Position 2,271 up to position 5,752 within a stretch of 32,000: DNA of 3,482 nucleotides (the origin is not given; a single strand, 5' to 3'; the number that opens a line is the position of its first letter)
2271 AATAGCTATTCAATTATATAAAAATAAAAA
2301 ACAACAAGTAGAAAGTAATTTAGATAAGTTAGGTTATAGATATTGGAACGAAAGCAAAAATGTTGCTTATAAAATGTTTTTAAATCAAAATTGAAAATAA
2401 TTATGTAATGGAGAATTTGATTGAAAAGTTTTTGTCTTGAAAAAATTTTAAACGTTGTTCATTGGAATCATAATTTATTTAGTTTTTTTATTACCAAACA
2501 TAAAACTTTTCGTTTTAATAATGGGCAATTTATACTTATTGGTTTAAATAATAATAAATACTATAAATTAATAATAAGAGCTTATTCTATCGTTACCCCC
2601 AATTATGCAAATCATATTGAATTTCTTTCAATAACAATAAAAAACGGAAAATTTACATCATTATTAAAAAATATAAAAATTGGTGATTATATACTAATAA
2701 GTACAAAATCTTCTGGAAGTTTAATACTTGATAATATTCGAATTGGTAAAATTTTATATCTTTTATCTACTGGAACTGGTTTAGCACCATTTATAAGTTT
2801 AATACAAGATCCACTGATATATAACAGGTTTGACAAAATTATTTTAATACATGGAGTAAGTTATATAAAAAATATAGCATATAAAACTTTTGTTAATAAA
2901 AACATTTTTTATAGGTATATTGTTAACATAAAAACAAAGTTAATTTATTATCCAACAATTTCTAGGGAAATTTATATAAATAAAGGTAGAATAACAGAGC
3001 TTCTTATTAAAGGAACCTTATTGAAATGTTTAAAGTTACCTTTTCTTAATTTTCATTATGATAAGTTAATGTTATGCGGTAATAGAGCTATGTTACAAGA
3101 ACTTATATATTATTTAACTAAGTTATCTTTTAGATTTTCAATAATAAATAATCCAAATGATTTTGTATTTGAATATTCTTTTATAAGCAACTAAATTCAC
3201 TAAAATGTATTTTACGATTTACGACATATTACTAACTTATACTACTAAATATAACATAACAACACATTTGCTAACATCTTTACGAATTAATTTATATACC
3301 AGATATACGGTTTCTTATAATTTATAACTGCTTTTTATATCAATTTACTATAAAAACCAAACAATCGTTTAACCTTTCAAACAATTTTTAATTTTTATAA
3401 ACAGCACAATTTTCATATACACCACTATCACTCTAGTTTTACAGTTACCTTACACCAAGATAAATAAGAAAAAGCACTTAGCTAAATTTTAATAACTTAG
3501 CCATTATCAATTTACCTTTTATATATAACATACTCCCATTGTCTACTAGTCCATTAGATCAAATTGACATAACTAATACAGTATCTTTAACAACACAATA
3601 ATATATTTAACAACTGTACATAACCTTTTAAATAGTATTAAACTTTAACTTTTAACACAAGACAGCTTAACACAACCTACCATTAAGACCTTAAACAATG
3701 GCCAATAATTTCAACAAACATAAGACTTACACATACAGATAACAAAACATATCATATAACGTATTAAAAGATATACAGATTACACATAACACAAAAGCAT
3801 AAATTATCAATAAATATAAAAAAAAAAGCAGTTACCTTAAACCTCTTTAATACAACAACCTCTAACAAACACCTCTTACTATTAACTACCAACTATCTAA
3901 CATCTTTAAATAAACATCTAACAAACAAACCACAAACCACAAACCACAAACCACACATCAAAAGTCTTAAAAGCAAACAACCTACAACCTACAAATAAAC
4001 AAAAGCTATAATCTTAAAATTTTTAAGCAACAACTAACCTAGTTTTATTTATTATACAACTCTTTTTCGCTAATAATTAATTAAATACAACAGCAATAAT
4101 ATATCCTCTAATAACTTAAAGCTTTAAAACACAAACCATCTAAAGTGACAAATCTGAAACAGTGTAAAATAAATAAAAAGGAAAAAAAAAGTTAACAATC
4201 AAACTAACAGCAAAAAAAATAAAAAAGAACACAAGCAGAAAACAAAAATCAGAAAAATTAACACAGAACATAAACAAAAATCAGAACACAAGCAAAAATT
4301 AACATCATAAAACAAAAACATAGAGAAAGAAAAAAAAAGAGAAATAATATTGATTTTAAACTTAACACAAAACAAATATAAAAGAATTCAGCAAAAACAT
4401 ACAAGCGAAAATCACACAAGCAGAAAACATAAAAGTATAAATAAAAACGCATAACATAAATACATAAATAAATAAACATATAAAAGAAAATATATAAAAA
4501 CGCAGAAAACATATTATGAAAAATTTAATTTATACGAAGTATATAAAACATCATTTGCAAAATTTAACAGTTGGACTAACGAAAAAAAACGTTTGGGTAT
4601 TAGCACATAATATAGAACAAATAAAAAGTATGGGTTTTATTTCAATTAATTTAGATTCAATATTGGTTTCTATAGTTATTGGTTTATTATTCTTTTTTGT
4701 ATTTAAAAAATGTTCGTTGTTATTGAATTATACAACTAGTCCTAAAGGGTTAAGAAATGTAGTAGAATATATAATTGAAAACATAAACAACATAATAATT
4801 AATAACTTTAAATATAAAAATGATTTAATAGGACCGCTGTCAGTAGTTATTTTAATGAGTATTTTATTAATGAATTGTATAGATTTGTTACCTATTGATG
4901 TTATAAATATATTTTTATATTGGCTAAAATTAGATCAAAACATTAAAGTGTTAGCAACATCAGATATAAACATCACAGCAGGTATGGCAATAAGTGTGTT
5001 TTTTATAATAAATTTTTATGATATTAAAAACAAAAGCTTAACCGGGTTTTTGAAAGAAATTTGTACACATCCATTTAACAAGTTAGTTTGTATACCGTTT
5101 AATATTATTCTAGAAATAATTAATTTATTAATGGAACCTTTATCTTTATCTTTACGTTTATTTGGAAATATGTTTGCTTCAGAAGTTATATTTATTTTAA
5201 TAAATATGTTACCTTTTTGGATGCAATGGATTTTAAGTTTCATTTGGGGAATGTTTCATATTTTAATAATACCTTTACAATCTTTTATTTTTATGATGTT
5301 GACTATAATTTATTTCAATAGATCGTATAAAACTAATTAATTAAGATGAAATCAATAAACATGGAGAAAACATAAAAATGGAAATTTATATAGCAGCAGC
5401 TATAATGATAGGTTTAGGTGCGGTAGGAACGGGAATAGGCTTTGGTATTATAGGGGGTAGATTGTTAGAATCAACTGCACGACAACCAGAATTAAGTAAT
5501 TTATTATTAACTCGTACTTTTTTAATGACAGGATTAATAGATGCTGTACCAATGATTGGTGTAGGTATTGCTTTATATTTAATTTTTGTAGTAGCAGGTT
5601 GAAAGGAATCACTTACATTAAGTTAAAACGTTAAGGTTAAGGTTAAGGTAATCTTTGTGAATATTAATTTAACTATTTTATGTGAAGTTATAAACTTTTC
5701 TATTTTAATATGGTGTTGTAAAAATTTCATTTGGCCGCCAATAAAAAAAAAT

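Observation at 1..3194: Spacer polarity flips between nt 1-360 (C-free, G/T-rich) and every spacer downstream of 3195 (G-free, A/C-rich)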

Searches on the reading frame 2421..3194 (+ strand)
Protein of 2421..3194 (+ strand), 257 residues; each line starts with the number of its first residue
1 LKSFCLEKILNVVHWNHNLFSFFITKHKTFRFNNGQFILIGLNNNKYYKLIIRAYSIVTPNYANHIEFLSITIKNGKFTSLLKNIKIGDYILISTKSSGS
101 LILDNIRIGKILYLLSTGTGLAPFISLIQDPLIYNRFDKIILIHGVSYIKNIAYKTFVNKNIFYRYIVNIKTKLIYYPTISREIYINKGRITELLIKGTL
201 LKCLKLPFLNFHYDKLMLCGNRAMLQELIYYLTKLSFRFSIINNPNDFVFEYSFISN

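Call 8: search_protein_families(library=ncbifam, proteins=[window:2421-3194:+])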
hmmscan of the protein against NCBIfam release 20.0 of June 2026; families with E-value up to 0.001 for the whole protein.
window:2421-3194:+ (257 aa): 15 families
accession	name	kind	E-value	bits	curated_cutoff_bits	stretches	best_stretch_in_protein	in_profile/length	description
NF008178.0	PRK10926.1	equivalog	7.9e-35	120.3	390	1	3-228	3-221/248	ferredoxin--NADP(+) reductase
NF040810.1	BenC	equivalog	2.5e-11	43.3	430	1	16-153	116-249/333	benzoate 1,2-dioxygenase electron transfer component BenC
NF006220.0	PRK08345.1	subfamily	1.1e-10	41.3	395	1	27-238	38-242/294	cytochrome-c3 hydrogenase subunit gamma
NF007964.0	PRK10684.1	equivalog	2e-10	40.2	383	1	19-226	24-216/333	NADH oxidoreductase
NF040830.1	sulfhyd_ShyC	equivalog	8.8e-10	38.2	600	1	27-230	34-228/288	NAD(P)-dependent hydrogenase/sulfhydrogenase 2 subunit gamma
NF004317.0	PRK05713.1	equivalog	1.2e-09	37.9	338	1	14-144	100-227/312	iron-sulfur-binding ferredoxin reductase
NF045803.1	MethMoxFADbindMmoC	equivalog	1.5e-08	33.8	500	1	27-155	135-259/343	aromatic/alkene monooxygenase hydroxylase FAD-binding subunit MmoC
NF009805.0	PRK13289.1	equivalog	1.9e-08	33.6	432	1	27-235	180-380/399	NO-inducible flavohemoprotein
NF000798.0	PRK00054.1-3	equivalog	9.2e-08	32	219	1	7-161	8-138/244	dihydroorotate dehydrogenase electron transfer subunit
NF052252.1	flav_redu_LuxG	exception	4.3e-07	29.3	340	1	8-227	4-208/232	flavin mononucleotide reductase LuxG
NF000796.0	PRK00054.1-1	equivalog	1.6e-05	24.3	224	1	8-155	7-134/254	dihydroorotate dehydrogenase electron transfer subunit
NF005963.0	PRK08051.1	equivalog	2.5e-05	23.7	230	1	8-157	7-151/233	NAD(P)H-flavin reductase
TIGR02160.1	PA_CoA_Oxy5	hypoth_equivalog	2.7e-05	23.2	420.8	1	28-232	29-226/352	1,2-phenylacetyl-CoA epoxidase subunit PaaE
NF008822.0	PRK11872.1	equivalog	9.3e-05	21.6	402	1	29-152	134-252/341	anthranilate 1,2-dioxygenase electron transfer component AntC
NF000799.0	PRK00054.1-4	equivalog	0.00081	18.5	314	0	33-168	34-155/258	dihydroorotate dehydrogenase electron transfer subunit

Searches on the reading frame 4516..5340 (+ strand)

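Call 8: search_protein_families(library=ncbifam, proteins=[window:4516-5340:+])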
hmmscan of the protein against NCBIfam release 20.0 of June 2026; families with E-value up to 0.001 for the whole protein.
window:4516-5340:+ (274 aa): 12 families
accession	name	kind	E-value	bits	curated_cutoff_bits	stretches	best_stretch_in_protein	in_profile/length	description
NF004477.0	PRK05815.1-1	equivalog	5.7e-82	275.2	280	1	6-270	10-264/268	F0F1 ATP synthase subunit A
TIGR01131.1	ATP_synt_6_or_A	equivalog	1.6e-32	113.3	102.6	1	34-270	3-226/227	F0F1 ATP synthase subunit A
NF004479.0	PRK05815.1-4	equivalog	1.3e-24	86.8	268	1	34-269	5-232/238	F0F1 ATP synthase subunit A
NF004481.0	PRK05815.2-3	equivalog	1.8e-19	70.3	227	1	147-270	104-217/225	F0F1 ATP synthase subunit A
NF004486.0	PRK05815.3-4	equivalog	2.1e-18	66.9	272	1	34-268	15-220/224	F0F1 ATP synthase subunit A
NF004482.0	PRK05815.2-4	equivalog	5.1e-15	55.9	225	1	37-271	20-248/252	F0F1 ATP synthase subunit A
NF004484.0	PRK05815.3-2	equivalog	5e-14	52.6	234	1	49-267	19-220/226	F0F1 ATP synthase subunit A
NF009954.0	PRK13420.1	equivalog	7.1e-14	52.1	272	1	38-268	13-214/229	F0F1 ATP synthase subunit A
TIGR03306.1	altF1_A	exception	9.1e-12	45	302.1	1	147-268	102-213/217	alternate F1F0 ATPase, F0 subunit A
NF009953.0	PRK13419.1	equivalog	1.1e-11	44.6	460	1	50-266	118-325/346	F0F1 ATP synthase subunit A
NF009955.0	PRK13421.1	equivalog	3.7e-08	33.1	302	1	53-267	25-213/231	F0F1 ATP synthase subunit A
NF004485.0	PRK05815.3-3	equivalog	3.9e-05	23.2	249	0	30-272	10-253/281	F0F1 ATP synthase subunit A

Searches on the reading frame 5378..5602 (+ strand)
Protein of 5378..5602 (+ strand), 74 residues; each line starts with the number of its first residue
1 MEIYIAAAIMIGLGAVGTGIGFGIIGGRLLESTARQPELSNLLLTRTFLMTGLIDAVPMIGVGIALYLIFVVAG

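Call 68: find_encoding_contigs(protein=window:5378-5602:+, flank=10000, max_places=10)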
Protein window:5378-5602:+ (74 aa): 19 contigs read that carry it; 10 places shown.
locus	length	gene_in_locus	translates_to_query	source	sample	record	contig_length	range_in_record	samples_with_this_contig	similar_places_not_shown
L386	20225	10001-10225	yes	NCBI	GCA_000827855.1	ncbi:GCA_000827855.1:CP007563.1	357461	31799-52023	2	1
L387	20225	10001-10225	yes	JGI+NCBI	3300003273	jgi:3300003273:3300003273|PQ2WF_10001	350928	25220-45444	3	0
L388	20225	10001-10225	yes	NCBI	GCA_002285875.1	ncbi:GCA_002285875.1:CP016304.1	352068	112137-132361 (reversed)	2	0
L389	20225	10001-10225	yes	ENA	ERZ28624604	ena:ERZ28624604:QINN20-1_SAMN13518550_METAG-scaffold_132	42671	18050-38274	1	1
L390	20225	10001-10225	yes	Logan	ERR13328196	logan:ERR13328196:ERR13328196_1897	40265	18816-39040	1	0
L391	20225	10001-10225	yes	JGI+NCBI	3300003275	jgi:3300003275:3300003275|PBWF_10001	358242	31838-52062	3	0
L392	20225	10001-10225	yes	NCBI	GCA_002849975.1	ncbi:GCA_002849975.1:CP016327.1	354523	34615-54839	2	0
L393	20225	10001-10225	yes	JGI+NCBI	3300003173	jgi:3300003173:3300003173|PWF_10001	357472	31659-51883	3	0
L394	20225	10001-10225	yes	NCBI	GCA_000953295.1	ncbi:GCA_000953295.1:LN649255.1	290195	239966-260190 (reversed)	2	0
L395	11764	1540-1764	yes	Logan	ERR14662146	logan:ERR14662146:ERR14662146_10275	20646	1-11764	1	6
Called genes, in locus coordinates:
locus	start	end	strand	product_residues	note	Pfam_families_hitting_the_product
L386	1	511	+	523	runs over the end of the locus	PF00291:PALP, PF00585:Thr_dehydrat_C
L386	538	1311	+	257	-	PF00970:FAD_binding_6, PF00175:NAD_binding_1 (faint)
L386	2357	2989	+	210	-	PF02096:60KD_IMP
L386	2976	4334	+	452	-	PF10396:TrmE_N, PF12631:MnmE_helical, PF01926:MMR_HSR1, PF02421:FeoB_N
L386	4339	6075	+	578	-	PF01134:GIDA, PF21680:GIDA_C_1st (weak)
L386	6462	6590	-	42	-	-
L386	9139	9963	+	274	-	PF00119:ATP-synt_A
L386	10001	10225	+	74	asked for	PF00137:ATP-synt_C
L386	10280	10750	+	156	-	PF00430:ATP-synt_B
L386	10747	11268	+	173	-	PF00213:OSCP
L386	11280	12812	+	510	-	PF02874:ATP-synt_ab_N, PF00006:ATP-synt_ab, PF00306:ATP-synt_ab_C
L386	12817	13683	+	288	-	PF00231:ATP-synt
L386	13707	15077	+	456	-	PF02874:ATP-synt_ab_N, PF00006:ATP-synt_ab, PF22919:ATP-synt_VA_C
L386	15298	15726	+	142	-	PF02823:ATP-synt_DE_N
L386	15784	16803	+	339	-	PF02729:OTCace_N, PF00185:OTCace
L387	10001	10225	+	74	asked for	PF00137:ATP-synt_C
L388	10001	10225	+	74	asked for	PF00137:ATP-synt_C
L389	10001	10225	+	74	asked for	PF00137:ATP-synt_C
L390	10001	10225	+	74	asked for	PF00137:ATP-synt_C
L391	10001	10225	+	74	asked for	PF00137:ATP-synt_C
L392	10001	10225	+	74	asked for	PF00137:ATP-synt_C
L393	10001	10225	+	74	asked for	PF00137:ATP-synt_C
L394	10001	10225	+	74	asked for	PF00137:ATP-synt_C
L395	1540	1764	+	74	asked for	PF00137:ATP-synt_C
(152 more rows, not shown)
